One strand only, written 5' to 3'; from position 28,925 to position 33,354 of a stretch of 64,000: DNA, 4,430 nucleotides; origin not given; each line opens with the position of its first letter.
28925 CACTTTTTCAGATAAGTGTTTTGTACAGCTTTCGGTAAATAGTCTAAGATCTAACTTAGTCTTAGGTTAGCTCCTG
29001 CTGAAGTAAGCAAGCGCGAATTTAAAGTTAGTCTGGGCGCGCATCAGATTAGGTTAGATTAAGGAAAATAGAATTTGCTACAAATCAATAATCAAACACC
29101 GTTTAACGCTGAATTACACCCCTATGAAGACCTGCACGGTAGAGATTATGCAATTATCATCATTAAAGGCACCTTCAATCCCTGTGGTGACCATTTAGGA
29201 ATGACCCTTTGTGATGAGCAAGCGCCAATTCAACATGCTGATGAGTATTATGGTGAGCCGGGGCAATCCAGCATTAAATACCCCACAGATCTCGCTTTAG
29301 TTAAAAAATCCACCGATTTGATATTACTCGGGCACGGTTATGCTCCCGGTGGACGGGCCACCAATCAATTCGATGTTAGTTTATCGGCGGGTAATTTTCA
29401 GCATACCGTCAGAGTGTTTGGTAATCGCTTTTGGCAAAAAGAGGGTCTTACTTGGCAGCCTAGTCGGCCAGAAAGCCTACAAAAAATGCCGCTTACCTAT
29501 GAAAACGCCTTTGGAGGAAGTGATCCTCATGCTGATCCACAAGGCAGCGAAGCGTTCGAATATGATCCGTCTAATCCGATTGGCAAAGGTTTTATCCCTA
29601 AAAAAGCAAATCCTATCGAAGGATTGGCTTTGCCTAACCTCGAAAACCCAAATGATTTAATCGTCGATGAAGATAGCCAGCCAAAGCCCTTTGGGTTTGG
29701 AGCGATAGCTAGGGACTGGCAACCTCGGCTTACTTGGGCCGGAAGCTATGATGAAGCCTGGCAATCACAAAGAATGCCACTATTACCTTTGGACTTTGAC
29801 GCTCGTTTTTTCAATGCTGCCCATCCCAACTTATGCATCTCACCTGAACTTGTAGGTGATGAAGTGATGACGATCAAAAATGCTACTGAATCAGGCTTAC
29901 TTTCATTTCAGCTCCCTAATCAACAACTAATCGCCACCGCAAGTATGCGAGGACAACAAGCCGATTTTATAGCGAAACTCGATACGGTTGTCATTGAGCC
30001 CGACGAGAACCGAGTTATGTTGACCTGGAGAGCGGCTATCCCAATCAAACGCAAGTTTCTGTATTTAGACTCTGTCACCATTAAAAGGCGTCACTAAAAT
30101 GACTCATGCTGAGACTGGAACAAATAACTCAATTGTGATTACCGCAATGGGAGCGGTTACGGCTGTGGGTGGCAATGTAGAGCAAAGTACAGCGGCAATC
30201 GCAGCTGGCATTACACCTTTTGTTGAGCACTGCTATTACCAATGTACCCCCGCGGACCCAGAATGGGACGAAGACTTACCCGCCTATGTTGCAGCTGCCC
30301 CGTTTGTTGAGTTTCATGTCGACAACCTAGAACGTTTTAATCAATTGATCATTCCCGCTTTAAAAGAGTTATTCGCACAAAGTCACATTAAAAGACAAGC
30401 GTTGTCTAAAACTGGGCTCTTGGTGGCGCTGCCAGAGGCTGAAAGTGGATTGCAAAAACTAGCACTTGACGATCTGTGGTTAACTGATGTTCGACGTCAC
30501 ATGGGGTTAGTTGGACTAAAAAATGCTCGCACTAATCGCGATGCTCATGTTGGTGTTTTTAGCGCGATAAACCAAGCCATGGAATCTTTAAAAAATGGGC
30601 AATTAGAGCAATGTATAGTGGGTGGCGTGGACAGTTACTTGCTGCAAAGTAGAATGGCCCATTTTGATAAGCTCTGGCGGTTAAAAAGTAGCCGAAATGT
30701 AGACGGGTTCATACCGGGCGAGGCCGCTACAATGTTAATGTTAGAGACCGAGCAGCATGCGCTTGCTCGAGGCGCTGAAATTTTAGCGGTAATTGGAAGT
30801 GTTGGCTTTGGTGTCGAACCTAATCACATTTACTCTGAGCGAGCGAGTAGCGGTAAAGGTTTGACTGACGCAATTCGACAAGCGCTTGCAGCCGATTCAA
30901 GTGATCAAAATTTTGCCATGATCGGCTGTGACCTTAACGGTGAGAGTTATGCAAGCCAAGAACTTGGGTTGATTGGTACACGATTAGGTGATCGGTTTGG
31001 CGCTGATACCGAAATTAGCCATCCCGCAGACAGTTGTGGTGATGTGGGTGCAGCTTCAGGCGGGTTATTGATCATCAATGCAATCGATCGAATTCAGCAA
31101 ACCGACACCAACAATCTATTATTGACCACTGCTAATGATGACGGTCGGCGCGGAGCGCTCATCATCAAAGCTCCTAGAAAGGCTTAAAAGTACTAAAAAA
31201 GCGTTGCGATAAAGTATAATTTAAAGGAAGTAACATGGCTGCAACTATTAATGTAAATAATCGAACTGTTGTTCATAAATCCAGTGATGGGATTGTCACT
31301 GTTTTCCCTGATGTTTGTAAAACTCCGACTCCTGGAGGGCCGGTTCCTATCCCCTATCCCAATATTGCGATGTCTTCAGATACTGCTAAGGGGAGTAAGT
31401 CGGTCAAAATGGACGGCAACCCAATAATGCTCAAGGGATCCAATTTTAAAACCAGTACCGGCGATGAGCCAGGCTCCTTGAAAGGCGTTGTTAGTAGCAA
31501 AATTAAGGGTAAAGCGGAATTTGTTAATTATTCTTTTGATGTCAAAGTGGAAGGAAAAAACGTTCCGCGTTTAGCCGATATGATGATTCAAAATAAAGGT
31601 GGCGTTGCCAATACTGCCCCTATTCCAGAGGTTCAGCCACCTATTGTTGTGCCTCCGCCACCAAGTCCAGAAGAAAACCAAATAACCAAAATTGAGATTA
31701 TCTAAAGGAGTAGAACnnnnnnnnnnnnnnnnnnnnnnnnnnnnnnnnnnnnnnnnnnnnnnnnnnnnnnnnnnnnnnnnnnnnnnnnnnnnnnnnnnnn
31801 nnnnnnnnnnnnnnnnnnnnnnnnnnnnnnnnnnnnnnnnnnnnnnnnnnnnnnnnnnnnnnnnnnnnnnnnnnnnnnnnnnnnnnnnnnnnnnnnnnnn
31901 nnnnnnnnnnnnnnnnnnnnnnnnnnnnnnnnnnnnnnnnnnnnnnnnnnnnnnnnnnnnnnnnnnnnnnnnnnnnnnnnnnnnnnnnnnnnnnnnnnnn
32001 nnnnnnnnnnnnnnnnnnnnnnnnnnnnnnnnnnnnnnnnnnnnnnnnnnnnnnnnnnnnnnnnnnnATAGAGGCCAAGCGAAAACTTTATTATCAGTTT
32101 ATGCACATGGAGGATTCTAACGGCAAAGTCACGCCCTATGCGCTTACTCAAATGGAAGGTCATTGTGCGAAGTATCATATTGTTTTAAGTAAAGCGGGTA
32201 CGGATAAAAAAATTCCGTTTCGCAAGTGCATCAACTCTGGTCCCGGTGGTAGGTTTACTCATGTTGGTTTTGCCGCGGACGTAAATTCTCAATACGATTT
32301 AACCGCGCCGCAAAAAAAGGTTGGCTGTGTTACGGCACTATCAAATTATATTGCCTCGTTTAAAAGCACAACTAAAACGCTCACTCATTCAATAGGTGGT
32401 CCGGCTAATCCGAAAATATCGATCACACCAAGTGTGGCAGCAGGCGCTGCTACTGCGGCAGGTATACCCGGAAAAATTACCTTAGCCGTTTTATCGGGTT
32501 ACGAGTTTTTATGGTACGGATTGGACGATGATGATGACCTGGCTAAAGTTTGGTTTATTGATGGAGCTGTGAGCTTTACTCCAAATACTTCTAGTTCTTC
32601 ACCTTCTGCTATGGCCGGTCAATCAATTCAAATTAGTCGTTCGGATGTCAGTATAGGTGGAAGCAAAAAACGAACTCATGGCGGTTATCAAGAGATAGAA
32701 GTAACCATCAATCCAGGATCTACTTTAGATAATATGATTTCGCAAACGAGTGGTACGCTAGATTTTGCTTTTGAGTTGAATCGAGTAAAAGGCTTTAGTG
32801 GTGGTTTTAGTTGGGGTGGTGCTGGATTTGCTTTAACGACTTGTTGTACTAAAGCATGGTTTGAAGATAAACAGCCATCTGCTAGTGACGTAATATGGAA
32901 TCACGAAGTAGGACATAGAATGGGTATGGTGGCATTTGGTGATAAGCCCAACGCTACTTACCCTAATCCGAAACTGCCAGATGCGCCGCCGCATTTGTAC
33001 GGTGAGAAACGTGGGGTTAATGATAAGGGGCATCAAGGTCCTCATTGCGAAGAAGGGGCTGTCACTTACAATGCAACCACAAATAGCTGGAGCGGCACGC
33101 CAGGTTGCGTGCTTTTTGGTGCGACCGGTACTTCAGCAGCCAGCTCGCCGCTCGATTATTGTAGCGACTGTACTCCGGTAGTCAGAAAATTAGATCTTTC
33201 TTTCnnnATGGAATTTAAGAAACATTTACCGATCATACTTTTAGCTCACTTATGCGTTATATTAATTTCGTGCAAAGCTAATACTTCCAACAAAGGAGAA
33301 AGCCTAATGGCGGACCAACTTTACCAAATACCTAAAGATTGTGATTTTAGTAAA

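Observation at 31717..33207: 496-aa candidate effector with a lone HEVGH motif and a Cys-rich C-terminal module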

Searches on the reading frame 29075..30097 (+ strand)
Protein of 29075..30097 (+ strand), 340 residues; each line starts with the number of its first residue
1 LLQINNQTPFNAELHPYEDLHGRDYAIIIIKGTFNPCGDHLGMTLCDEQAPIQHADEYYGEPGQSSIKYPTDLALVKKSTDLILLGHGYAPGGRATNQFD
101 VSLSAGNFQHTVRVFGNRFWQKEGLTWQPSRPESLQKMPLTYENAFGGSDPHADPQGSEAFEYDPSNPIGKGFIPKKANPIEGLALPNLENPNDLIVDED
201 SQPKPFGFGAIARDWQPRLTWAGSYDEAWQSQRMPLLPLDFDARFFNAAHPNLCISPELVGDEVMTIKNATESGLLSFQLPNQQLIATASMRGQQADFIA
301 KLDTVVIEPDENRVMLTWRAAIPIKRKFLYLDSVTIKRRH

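Call 4: search_protein_families(library=pfam, proteins=[window:29075-30097:+], max_evalue=0.1)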
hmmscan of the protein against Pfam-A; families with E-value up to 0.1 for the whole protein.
window:29075-30097:+ (340 aa): 1 family
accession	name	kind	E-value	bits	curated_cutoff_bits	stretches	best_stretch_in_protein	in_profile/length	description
PF09937.14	DUF2169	-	9.9e-93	311.2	25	1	21-319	1-294/294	Uncharacterized protein conserved in bacteria (DUF2169)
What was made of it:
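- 29075..30097 (+): TvpA-type chaperone (DUF2169) for PAAR-like spike tips. PF09937, E 9.9e-93 (call 4).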

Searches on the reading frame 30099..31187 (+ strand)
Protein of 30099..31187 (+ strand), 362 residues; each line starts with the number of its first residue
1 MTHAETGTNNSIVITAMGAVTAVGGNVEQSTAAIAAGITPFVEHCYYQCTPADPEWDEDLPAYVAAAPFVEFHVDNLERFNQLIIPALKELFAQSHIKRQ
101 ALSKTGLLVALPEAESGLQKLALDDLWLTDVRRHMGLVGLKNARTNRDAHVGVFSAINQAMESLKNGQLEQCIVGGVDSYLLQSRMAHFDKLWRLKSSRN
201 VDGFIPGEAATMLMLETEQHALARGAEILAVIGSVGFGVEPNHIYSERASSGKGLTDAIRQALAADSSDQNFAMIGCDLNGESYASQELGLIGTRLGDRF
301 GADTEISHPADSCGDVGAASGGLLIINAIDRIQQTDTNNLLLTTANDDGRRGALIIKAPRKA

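Call 4: search_protein_families(library=pfam, proteins=[window:30099-31187:+], max_evalue=0.1)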
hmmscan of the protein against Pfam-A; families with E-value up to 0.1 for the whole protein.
window:30099-31187:+ (362 aa): 1 family
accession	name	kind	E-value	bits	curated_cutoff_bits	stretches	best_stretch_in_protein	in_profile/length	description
PF00109.32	ketoacyl-synt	-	7.6e-10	39.2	20.8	1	154-221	178-252/252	Beta-ketoacyl synthase, N-terminal domain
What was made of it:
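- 30099..31187 (+): Thiolase/ketoacyl-synthase-like accessory protein, which I equate with the TvpD-type 'additional PAAR chaperone' of Tvp class II. PF00109 partial hit, E 7.6e-10 (call 4).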

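Call 17: search_protein_families(library=ncbifam, proteins=[window:30099-31187:+], max_evalue=0.1)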
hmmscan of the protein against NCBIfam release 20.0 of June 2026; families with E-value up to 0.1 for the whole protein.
window:30099-31187:+ (362 aa): 20 families
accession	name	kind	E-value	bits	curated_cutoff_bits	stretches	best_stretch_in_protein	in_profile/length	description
NF004798.0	PRK06147.1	equivalog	3.3e-67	227.2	342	1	10-359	4-344/349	3-oxoacyl-(acyl carrier protein) synthase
TIGR03150.1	fabF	equivalog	9.2e-18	64.1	493.75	2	153-267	164-289/407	beta-ketoacyl-ACP synthase II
NF005589.0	PRK07314.1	subfamily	3.1e-15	55.9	387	1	154-265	168-290/413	beta-ketoacyl-ACP synthase II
NF004970.0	PRK06333.1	subfamily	1.5e-13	50.4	525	1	156-334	179-369/424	beta-ketoacyl-ACP synthase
NF004618.0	PRK05952.1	equivalog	6.4e-12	45.1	455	1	155-265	152-267/384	beta-ketoacyl-ACP synthase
NF058662.1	cispenta_AmcF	equivalog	1.2e-11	44.3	325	1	12-268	2-252/369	cispentacin biosynthesis acyltransferase subunit AmcF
NF006274.0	PRK08439.1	equivalog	1.2e-11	44.1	621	2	199-265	223-286/406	beta-ketoacyl-ACP synthase II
NF006587.0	PRK09116.1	equivalog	3.6e-10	39.2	470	1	155-265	169-287/408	beta-ketoacyl-ACP synthase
NF005084.0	PRK06519.1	equivalog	1.1e-09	37.9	320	1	150-235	174-269/397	beta-ketoacyl-ACP synthase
NF005490.0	PRK07103.1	equivalog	1.2e-09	37.7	445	1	199-265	232-295/414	polyketide beta-ketoacyl:acyl carrier protein synthase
NF005916.1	PRK07910.1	equivalog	1e-08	34.5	560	1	155-264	176-297/418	KasA/KasB family beta-ketoacyl-ACP synthase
NF006434.0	PRK08722.1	equivalog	1.2e-08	34.3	759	1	199-263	225-288/414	beta-ketoacyl-ACP synthase II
NF005076.0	PRK06501.1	equivalog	1e-06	27.9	629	1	198-265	235-301/425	beta-ketoacyl-ACP synthase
NF005935.0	PRK07967.1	equivalog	1.1e-06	27.8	630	1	199-265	223-286/406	beta-ketoacyl-ACP synthase I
NF006618.0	PRK09185.1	subfamily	2e-05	23.8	407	1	156-265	167-274/394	beta-ketoacyl-ACP synthase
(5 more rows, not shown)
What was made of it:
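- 30099..31187 (+): NCBIfam PRK06147, E 3.3e-67, below its cut-off (call 17).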

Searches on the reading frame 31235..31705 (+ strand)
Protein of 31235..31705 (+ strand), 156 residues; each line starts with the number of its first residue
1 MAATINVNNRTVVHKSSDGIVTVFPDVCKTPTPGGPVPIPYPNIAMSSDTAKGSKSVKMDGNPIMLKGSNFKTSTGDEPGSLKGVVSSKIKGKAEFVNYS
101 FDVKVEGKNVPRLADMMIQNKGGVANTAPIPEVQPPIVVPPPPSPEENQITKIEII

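Call 4: search_protein_families(library=pfam, proteins=[window:31235-31705:+], max_evalue=0.1)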
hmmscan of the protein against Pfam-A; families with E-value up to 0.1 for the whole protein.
window:31235-31705:+ (156 aa): 2 families
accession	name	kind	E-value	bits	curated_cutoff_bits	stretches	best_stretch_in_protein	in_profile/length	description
PF13665.11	Tox-PAAR-like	-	1.6e-42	144.4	31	1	20-122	2-104/108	Toxin PAAR-like domain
PF06905.18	FAIM1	-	0.01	16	22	1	44-112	16-83/172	Fas apoptotic inhibitory molecule (FAIM1)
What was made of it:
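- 31235..31705 (+): Stand-alone PAAR-like (DUF4150/PIPY) spike-tip protein, 156 aa, with a Pro-rich C-terminal tail. PF13665, E 1.6e-42 (call 4).
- Checked: Upstream, 31235..31705 is a Tox-PAAR-like/DUF4150 protein (PF13665, E 1.6e-42, call 4) that contains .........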

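Call 17: search_protein_families(library=ncbifam, proteins=[window:31235-31705:+], max_evalue=0.1)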
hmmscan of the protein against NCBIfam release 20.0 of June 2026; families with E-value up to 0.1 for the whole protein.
window:31235-31705:+ (156 aa): 1 family
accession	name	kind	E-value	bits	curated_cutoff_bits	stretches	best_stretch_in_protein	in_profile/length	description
NF033420.0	T6SS_PAAR_dom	equivalog_domain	0.011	15.8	124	0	50-71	58-79/94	type VI secretion system PAAR protein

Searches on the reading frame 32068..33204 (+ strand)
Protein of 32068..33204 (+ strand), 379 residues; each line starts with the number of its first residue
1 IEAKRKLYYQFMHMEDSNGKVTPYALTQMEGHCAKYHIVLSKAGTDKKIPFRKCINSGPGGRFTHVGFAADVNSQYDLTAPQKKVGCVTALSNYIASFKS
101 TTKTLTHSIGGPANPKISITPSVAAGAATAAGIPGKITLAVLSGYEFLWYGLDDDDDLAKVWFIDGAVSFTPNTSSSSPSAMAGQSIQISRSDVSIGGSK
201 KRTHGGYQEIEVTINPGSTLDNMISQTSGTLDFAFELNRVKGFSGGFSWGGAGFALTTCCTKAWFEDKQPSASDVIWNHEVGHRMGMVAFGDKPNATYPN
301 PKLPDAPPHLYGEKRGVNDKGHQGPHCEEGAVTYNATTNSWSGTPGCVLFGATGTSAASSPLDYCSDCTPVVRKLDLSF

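Call 47: predict_structure(alignment_id=A2)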
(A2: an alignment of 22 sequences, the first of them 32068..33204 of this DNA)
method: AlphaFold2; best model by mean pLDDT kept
length: 379 residues; sequences in the alignment: 22
mean_pLDDT: 83.4   pTM: 0.80
mean pLDDT of the five models: 83.4, 82.3, 80.9, 80.8, 79.4
residues with pLDDT >= 90: 147; 70-90: 170; 50-70: 54; < 50: 8
segments of 3 or more residues with pLDDT < 50: 377-379
pLDDT, mean of each block of 10 residues (from residue 1): 72 73 77 83 89 82 84 91 87 91 95 94 74 93 95 93 96 71 86 97 96 94 92 96 85 83 84 81 71 57 70 81 81 86 86 60 84 58
secondary structure, 60 per line:
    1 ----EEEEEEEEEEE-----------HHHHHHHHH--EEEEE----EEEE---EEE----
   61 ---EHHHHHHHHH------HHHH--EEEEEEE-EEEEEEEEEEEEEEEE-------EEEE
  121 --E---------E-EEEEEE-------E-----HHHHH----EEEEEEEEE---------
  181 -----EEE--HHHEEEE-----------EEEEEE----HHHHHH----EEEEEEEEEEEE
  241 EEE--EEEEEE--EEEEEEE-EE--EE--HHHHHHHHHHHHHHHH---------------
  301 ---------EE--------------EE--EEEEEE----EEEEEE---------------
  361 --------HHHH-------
elements in order: E5-15 H27-35 E38-42 E47-50 E54-56 H65-73 H80-83 E86-92 E94-109 E117-120 E135-140 H154-158 E163-171 E186-188 E194-197 E209-214 H219-224 E229-243 E246-251 E254-260 H270-285 E330-335 E340-345 H369-372

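Call 49: fold_search(model_id=the predicted structure, library=pdb)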
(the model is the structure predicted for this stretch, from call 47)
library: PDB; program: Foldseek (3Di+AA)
matches with E <= 10: 658; with E <= 0.001: 0
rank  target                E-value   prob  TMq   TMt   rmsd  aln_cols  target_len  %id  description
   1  9vqn                  1.8e-02  0.10  0.10  0.09  19.3       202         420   13  Crystal structure of Se-Met SSA1633 from Streptococcus sanguinis (Phase determination model) (released 2026-01-21)
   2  3oc5                  2.0e-02  0.33  0.14  0.18  16.8       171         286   14  Crystal Structure of the vibrio cholerae secreted colonization factor TcpF (released 2011-04-20)
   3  8wg6                  2.3e-02  0.09  0.10  0.09  21.7       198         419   13  Crystal structure of major pilin PilB from Streptococcus sanguinis - SeMet derivative (released 2025-03-26)
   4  9uvm                  3.5e-02  0.08  0.10  0.09  20.5       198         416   14  The SeMet pili protein of Streptococcus Sanguinis (released 2026-01-21)
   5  6jjc_A                4.7e-02  0.09  0.11  0.17  15.7       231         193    8  Cryo-EM structure of giant freshwater prawn Macrobrachium rosenbergii nodavirus (MrNV) semi-empty VLP (released 2019-05-01)
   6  2y1v_A                5.3e-02  0.09  0.10  0.07  18.6       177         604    8  Full length structure of RrgB Pilus protein from Streptococcus pneumoniae (released 2011-11-09)
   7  3kpt_B                6.7e-02  0.06  0.09  0.10  21.0       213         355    9  Crystal structure of BcpA, the major pilin subunit of Bacillus cereus (released 2009-11-24)
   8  7d3d_A                7.1e-02  0.44  0.16  0.34  14.3       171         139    7  Crystal structure of SPOP bound with a peptide (released 2020-11-18)
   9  3rpk_A                8.0e-02  0.11  0.10  0.07  17.6       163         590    8  Structure of the Full-Length Major Pilin RrgB from Streptococcus pneumoniae (released 2011-06-15)
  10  8wgg                  8.0e-02  0.08  0.10  0.09  18.0       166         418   14  Crystal structure of basal pilin PilB from Streptococcus sanguinis (released 2025-03-26)
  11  8dwu_B                9.6e-02  0.33  0.15  0.17  14.5       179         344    7  SPOP W22R Form 1 (released 2023-01-18)
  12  4uje_Cf               1.1e-01  0.16  0.13  0.26   9.7       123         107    9  Regulation of the mammalian elongation cycle by 40S subunit rolling: a eukaryotic-specific ribosome rearrangement (released 2014-07-16)
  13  5dza                  1.2e-01  0.11  0.14  0.16  19.8       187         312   13  Streptococcus agalactiae AgI/II polypeptide BspA C terminal domain (WT) (released 2016-06-22)
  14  6f7k_A                1.2e-01  0.02  0.10  0.08  16.9       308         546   11  Crystal structure of Dettilon tailspike protein (gp208) (released 2018-12-19)
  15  9esh_N                1.6e-01  0.23  0.17  0.07   8.8       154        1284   10  Structure of a B-state intermediate committed to discard (Bd-I state) (released 2024-12-25)
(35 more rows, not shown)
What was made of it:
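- Tried and rejected: Foldseek of a second model (residues 118-496) against the PDB returned nothing significant (call 49).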

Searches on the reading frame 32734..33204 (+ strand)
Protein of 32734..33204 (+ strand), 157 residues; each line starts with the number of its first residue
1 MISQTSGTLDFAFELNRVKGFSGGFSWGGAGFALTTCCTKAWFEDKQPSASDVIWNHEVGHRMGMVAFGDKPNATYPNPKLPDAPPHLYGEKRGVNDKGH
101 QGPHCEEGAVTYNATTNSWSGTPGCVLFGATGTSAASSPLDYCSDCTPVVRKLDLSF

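Call 68: search_solved_structures(query=A5, max_evalue=10, show_alignments=0)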
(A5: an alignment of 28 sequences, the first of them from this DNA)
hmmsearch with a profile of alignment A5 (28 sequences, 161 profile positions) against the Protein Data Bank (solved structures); distinct sequences matched with E-value up to 10: 67 (the best 60 are shown).
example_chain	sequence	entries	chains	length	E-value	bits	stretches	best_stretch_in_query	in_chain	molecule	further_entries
3gbo_A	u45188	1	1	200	8.2e-05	25.6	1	21-71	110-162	Zinc metalloproteinase BmooMPalfa-I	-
4q1l_A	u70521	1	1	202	9.2e-05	25.5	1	37-79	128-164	Snake venom metalloproteinase leucurolysin-A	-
5zjk_A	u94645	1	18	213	0.0016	21.4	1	39-83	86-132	Myroilysin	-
5czw_A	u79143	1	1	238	0.0024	20.8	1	39-84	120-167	Myroilysin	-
5gwd_A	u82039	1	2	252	0.0024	20.8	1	39-83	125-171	Myroilysin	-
1wni_A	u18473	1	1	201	0.013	18.5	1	49-91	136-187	Trimerelysin II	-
3hbu_P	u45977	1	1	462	0.016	18.2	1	46-104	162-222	Secreted protease C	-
3hbv_P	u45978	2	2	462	0.018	18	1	46-85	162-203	Secreted protease C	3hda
1k7g_A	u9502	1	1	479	0.022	17.7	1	46-85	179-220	secreted protease C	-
1go8_P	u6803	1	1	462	0.023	17.7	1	46-85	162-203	PROTEASE C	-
1k7i_A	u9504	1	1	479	0.024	17.6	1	46-85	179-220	secreted protease C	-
1iag_A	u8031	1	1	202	0.033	17.1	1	50-70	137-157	ADAMALYSIN II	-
3aig_A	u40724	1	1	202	0.034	17.1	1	50-70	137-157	ADAMALYSIN II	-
2aig_P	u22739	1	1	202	0.035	17.1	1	50-70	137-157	ADAMALYSIN II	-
4aig_A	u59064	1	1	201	0.035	17.1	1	50-70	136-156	ADAMALYSIN II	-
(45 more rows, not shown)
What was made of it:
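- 32896..32928 (+): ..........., the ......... zinc-binding/catalytic motif, inside predicted helix 387-402. Profile hits to adamalysins reach E 8e-5 (call 68).
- Closest known: Adamalysin/reprolysin-type metzincins. Same: They give the best unmanipulated sequence-profile hits, E 8e-5 to 2e-3 (call 68).
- Archaemetzincins appear at E 0.14 through the CVM...CxxC part alone (call 68).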
